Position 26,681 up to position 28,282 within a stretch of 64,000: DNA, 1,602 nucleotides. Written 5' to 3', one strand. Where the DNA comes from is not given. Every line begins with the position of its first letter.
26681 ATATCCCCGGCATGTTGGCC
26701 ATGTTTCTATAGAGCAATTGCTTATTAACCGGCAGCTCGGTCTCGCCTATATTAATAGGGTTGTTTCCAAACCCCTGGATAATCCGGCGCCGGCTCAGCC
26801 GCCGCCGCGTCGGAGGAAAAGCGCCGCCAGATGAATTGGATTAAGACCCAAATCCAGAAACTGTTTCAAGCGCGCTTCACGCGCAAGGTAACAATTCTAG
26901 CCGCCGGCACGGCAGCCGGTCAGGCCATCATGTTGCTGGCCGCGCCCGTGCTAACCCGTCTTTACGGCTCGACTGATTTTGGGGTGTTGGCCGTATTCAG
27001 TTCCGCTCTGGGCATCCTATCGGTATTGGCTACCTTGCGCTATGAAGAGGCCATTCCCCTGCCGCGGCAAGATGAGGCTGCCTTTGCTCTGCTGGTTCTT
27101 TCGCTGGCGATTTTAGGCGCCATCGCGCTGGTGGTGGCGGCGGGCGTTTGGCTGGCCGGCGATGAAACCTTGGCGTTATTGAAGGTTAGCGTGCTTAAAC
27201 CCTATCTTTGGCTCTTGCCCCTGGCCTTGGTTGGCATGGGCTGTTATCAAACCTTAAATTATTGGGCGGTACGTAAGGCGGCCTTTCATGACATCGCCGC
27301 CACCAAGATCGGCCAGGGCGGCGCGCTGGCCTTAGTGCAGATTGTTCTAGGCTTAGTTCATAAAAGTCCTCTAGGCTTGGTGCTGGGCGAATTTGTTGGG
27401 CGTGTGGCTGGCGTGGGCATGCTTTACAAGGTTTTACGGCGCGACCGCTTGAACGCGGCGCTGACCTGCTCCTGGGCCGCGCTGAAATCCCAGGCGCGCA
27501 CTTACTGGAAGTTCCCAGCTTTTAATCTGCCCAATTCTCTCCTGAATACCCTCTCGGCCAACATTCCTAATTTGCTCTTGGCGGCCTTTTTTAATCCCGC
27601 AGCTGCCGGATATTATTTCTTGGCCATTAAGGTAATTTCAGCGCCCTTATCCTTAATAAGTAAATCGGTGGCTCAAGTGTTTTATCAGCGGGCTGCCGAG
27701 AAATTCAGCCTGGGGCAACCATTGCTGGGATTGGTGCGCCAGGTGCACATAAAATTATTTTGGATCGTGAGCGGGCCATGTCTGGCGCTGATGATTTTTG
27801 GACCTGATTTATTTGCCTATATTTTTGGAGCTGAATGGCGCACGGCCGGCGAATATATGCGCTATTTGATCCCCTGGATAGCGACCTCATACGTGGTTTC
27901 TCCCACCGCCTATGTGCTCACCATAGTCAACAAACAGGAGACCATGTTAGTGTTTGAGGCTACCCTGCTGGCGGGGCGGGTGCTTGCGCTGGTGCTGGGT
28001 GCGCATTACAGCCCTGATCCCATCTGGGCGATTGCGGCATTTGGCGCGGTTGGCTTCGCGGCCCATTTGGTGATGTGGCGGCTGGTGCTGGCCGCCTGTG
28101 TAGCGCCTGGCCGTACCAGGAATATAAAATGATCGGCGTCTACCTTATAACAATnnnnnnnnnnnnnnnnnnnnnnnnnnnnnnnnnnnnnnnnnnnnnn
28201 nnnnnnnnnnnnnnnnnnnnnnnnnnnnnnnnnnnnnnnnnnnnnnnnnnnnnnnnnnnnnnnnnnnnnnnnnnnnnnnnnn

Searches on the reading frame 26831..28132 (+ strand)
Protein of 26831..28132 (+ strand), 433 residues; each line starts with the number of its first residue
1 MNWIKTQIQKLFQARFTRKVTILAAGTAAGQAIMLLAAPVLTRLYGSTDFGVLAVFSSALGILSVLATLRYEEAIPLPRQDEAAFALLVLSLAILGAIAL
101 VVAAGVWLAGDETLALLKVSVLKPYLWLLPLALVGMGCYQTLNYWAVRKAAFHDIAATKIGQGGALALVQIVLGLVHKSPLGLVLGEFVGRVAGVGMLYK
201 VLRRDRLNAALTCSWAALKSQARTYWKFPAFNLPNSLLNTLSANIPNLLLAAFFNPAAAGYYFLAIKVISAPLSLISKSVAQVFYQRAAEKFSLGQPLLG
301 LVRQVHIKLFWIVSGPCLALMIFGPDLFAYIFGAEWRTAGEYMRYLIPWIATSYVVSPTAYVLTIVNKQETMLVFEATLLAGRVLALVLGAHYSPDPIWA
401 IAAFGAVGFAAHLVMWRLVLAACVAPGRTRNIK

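Call 11: search_protein_families(library=pfam, proteins=[window:26831-28132:+], max_evalue=0.01)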
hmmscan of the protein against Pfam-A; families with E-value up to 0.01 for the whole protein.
window:26831-28132:+ (433 aa): 2 families
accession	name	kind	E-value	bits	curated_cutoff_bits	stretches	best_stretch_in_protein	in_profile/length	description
PF13440.11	Polysacc_synt_3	-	7.8e-15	55.3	23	1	40-338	1-290/293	Polysaccharide biosynthesis protein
PF01943.22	Polysacc_synt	-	3.5e-08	33.7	28.2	1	17-284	2-266/274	Polysaccharide biosynthesis protein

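Call 81: find_encoding_contigs(protein=window:26831-28132:+, flank=10000, max_places=10)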
Protein window:26831-28132:+ (433 aa): 9 contigs read that carry it; 5 places shown.
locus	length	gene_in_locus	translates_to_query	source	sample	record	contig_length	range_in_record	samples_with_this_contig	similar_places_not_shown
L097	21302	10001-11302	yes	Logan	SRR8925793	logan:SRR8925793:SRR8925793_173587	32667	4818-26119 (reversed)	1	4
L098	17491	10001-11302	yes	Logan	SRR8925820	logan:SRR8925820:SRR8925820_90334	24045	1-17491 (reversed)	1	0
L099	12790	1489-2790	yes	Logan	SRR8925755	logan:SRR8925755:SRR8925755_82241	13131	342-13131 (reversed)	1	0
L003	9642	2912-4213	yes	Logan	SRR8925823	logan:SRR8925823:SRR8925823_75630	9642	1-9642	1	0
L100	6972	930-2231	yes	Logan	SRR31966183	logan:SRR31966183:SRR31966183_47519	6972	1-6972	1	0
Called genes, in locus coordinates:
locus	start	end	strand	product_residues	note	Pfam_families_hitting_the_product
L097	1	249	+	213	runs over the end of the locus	PF25084:LbH_EIF2B, PF25087:GMPPB_C (faint), PF00132:Hexapep, PF14602:Hexapep_2, PF00132:Hexapep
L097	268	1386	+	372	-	PF00155:Aminotran_1_2 (faint), PF01041:DegT_DnrJ_EryC1, PF01212:Beta_elim_lyase (faint)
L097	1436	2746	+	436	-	PF03446:NAD_binding_2 (weak), PF03721:UDPG_MGDP_dh_N, PF00984:UDPG_MGDP_dh, PF03720:UDPG_MGDP_dh_C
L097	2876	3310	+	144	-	PF00535:Glycos_transf_2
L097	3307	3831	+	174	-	-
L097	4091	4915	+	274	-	-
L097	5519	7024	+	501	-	-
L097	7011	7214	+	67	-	-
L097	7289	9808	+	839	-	-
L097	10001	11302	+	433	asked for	PF01943:Polysacc_synt, PF13440:Polysacc_synt_3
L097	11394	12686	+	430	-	-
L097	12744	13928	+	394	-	PF13439:Glyco_transf_4 (weak), PF13579:Glyco_trans_4_4 (weak), PF00534:Glycos_transf_1, PF13692:Glyco_trans_1_4, PF13524:Glyco_trans_1_2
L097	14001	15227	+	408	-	PF13439:Glyco_transf_4 (weak), PF13579:Glyco_trans_4_4, PF00534:Glycos_transf_1, PF13692:Glyco_trans_1_4, PF13524:Glyco_trans_1_2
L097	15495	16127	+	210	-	PF00583:Acetyltransf_1 (faint), PF13508:Acetyltransf_7 (faint)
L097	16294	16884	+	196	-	PF02397:Bac_transf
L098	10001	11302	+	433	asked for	PF01943:Polysacc_synt, PF13440:Polysacc_synt_3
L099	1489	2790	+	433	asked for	PF01943:Polysacc_synt, PF13440:Polysacc_synt_3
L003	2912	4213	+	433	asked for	PF01943:Polysacc_synt, PF13440:Polysacc_synt_3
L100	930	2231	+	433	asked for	PF01943:Polysacc_synt, PF13440:Polysacc_synt_3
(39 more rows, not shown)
